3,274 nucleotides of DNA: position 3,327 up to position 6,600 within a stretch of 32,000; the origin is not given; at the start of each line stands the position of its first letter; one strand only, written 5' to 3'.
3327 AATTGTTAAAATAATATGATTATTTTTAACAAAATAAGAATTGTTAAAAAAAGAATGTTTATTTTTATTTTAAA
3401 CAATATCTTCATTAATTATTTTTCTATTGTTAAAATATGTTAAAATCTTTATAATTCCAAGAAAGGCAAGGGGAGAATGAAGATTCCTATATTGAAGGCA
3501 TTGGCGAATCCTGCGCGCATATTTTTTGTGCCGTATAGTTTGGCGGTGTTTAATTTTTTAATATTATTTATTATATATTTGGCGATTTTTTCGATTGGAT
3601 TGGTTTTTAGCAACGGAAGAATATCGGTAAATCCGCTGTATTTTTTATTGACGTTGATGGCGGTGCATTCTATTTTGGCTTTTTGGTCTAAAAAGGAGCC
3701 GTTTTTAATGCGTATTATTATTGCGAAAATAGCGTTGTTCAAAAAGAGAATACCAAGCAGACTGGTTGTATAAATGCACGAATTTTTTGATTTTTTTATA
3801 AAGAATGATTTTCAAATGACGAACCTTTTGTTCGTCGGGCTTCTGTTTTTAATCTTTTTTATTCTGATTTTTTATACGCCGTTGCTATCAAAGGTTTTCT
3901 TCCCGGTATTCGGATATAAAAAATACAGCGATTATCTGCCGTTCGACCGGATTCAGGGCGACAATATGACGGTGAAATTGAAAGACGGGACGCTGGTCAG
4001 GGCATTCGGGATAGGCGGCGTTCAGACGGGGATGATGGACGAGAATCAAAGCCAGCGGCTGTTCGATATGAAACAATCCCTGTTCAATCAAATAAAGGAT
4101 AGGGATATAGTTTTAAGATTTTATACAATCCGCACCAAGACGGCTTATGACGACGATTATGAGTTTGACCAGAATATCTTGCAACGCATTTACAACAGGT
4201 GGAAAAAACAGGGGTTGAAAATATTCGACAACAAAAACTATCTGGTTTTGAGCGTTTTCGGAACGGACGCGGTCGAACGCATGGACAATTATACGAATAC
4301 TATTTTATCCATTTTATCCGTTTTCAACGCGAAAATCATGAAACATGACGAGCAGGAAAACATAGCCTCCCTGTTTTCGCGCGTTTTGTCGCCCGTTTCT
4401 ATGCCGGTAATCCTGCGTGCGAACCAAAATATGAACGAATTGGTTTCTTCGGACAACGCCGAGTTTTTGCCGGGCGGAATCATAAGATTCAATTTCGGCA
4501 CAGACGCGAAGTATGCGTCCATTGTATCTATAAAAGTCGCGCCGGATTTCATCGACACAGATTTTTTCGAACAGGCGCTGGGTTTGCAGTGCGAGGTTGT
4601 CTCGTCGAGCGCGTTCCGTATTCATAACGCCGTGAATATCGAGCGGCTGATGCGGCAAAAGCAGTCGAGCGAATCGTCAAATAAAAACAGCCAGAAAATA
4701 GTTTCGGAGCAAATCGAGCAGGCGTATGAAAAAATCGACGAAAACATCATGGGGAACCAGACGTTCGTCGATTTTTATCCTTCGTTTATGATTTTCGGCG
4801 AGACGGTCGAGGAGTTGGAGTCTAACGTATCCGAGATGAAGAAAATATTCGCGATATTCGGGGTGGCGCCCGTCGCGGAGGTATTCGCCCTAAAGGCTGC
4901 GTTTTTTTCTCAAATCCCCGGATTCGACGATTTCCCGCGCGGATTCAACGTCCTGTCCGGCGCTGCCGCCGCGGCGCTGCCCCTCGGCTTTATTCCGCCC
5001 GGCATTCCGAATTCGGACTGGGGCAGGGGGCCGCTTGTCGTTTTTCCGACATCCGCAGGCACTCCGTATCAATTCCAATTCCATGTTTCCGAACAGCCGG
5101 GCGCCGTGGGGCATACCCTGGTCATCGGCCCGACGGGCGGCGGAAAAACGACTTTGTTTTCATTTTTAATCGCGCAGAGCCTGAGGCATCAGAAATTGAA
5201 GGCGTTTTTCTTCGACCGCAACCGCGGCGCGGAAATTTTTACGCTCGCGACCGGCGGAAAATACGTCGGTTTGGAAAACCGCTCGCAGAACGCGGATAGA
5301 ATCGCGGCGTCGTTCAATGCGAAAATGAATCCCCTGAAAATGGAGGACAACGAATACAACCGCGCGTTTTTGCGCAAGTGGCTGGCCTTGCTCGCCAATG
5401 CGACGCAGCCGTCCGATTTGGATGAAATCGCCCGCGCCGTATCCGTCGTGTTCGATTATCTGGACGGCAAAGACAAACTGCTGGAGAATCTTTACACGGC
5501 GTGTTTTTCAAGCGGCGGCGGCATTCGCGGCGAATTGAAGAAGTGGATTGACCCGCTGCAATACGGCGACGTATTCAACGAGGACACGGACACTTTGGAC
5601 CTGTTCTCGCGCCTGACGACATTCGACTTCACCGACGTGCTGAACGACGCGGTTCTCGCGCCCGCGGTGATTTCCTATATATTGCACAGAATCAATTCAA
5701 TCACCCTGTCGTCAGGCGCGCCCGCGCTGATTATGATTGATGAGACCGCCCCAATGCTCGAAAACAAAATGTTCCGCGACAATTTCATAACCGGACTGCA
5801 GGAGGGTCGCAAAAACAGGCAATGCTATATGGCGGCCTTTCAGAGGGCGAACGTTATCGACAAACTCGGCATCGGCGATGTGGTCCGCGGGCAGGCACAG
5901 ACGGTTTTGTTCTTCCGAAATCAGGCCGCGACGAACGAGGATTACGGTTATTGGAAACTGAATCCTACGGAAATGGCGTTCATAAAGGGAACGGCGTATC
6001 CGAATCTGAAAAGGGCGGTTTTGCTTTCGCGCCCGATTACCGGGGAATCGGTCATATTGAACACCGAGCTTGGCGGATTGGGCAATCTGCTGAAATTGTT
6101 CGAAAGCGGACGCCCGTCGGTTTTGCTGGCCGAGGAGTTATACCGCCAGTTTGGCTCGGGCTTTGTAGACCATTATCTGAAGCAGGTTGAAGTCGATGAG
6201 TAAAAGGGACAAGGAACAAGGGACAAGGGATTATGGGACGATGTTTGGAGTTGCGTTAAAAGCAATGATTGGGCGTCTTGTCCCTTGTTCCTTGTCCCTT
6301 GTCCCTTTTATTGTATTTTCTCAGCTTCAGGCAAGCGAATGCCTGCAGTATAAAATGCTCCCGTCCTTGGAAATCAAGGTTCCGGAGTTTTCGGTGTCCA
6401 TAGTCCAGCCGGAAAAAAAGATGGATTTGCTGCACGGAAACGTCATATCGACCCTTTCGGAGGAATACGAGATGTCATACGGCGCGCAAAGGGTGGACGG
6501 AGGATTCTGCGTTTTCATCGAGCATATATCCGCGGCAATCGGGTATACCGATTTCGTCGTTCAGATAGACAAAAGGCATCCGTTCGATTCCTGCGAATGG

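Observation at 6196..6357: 110-bp palindromic element at the virB4 stop; its arms could encode the two halves of a signal peptide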

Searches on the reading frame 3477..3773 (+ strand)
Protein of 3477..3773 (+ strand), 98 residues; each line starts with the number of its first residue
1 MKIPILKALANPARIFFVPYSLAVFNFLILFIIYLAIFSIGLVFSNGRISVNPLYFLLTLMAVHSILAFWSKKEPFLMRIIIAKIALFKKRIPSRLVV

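Call 9: search_protein_families(library=pfam, proteins=[window:3477-3773:+], max_evalue=0.01)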
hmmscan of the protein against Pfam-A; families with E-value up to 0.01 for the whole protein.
window:3477-3773:+ (98 aa): 1 family
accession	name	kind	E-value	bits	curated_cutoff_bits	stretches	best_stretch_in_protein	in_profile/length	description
PF05101.18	VirB3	-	5.3e-05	23.9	23.9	1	4-87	4-73/84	Type IV secretory pathway, VirB3-like protein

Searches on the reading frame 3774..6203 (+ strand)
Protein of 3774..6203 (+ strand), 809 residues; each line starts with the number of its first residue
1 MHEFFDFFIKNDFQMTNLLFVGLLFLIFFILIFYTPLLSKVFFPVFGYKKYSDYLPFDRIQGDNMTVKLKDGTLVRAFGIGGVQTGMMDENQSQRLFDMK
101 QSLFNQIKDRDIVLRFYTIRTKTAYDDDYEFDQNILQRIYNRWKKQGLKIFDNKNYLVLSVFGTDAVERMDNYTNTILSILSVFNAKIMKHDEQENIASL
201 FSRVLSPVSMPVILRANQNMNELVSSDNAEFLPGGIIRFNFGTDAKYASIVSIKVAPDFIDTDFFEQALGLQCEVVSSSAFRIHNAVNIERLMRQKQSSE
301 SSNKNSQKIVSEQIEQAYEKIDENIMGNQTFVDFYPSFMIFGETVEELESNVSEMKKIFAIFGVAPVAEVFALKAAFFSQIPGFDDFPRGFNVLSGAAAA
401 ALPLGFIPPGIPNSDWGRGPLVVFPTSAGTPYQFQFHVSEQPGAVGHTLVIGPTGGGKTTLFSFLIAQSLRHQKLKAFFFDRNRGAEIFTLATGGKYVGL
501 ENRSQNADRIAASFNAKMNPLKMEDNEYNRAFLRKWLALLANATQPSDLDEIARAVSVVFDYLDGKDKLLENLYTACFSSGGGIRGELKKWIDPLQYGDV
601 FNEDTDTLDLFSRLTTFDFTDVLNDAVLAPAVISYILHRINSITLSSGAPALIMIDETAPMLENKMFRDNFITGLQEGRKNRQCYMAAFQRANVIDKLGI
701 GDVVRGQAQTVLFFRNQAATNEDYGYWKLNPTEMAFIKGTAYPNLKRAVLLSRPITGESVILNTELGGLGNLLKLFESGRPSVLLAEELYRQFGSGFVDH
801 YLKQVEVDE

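Call 9: search_protein_families(library=pfam, proteins=[window:3774-6203:+], max_evalue=0.01)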
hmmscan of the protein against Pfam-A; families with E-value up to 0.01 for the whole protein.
window:3774-6203:+ (809 aa): 4 families
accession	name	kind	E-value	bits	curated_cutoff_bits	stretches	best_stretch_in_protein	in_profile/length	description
PF03135.19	CagE_TrbE_VirB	-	8e-15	55.8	21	1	220-387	43-201/204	CagE, TrbE, VirB family, component of type IV transporter system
PF11130.14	TraC_F_IV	-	7.2e-07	29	28.1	1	263-378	249-368/375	TraC protein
PF01580.24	FtsK_SpoIIIE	-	0.0023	17.8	24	1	415-467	14-61/221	FtsK/SpoIIIE family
PF01935.23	DUF87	-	0.0037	17.8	23.2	0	447-537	25-104/220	Helicase HerA, central domain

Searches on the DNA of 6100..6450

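Call 82: search_rna_families(source=window, start=6100, end=6450, threshold=evalue, max_evalue=1)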
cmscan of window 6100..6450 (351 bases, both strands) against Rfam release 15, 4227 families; matches with E-value up to 1: 8.
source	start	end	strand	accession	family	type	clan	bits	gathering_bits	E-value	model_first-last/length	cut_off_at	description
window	6191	6316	-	RF04210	MIR8643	Gene; miRNA;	-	44.2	135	4.7e-08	1-150/150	no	MIR8643 microRNA precursor family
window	6199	6312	+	RF03799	mir-3202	Gene; miRNA;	-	37.3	90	1.5e-06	1-79/79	no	mir-3202 microRNA precursor family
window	6199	6312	-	RF03799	mir-3202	Gene; miRNA;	-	35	90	7.1e-06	1-79/79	no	mir-3202 microRNA precursor family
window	6185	6321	+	RF00690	MIR408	Gene; miRNA;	-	29.4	64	1.9e-05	1-126/126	no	MIR408 microRNA precursor family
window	6200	6312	-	RF04246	MIR169_8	Gene; miRNA;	CL00098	24.5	107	0.019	1-137/137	no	MIR169_8 microRNA precursor family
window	6202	6309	-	RF04059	MIR5020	Gene; miRNA;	-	22.3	73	0.037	1-109/109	no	MIR5020 microRNA precursor family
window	6204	6301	+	RF00912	mir-877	Gene; miRNA;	-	20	47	0.17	1-86/86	no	mir-877 microRNA precursor family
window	6318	6448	-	RF02050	STnc470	Gene; sRNA;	-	13.2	80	0.37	1-226/226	no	Salmonella enterica sRNA STnc470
